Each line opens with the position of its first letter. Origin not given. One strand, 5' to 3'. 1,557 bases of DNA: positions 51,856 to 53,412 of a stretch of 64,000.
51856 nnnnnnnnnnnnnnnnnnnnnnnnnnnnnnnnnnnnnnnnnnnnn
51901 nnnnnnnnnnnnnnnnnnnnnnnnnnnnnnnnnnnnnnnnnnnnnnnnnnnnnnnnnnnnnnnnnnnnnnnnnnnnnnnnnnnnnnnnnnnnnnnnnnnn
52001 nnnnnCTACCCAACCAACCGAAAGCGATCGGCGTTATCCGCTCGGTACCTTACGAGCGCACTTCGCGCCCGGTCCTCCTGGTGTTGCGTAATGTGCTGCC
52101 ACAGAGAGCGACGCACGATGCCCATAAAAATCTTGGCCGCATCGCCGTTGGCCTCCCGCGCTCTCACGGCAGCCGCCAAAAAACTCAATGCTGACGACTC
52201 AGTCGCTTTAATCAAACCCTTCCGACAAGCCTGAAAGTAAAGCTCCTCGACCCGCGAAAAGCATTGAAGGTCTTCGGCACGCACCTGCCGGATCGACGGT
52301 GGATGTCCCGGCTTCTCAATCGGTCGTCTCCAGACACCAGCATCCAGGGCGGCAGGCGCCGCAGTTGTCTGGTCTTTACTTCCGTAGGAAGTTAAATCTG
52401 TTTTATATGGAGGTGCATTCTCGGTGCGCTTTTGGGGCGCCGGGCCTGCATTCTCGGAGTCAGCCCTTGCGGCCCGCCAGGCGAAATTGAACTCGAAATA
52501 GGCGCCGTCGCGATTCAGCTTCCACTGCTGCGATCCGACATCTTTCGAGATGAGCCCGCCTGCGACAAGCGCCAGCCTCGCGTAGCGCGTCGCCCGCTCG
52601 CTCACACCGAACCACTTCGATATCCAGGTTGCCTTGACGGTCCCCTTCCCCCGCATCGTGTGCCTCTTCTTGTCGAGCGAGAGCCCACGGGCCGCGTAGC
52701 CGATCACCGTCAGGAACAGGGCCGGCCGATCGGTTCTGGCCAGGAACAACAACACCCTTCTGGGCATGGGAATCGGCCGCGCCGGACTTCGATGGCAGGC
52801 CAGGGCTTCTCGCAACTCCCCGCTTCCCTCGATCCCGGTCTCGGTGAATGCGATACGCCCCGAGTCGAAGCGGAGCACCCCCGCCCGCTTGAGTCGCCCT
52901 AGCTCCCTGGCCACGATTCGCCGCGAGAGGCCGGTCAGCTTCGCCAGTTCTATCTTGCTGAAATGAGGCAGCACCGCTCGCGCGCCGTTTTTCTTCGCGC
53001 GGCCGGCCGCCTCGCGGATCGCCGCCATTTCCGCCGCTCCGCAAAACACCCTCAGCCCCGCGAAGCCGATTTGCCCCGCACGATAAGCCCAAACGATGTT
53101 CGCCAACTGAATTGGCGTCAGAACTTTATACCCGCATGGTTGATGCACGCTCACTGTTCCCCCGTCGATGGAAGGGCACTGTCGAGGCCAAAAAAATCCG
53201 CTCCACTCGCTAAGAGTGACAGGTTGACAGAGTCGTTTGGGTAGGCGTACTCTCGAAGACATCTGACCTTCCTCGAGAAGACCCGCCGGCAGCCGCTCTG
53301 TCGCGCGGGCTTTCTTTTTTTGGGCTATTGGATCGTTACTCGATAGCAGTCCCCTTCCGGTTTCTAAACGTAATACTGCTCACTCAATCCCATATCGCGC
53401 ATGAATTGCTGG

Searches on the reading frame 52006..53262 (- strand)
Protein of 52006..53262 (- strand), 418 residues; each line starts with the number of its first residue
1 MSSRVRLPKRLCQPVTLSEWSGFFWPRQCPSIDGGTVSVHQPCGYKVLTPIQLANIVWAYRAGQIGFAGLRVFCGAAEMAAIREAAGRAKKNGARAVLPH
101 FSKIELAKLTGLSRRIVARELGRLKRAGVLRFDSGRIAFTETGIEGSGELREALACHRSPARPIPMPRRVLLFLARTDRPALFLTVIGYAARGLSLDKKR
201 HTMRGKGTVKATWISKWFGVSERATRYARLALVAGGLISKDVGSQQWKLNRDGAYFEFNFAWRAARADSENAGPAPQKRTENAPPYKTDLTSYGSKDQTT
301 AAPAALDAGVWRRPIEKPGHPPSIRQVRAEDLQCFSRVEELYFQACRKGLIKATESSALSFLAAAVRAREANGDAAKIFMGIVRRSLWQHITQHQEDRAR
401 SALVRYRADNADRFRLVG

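Call 91: search_protein_families(library=pfam, proteins=[window:52006-53262:-], max_evalue=0.0001)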
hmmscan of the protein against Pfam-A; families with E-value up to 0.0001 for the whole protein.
window:52006-53262:- (418 aa): 1 family
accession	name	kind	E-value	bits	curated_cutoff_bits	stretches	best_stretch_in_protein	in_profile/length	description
PF13545.12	HTH_Crp_2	-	9.9e-06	25.9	27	1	96-137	18-59/70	Crp-like helix-turn-helix domain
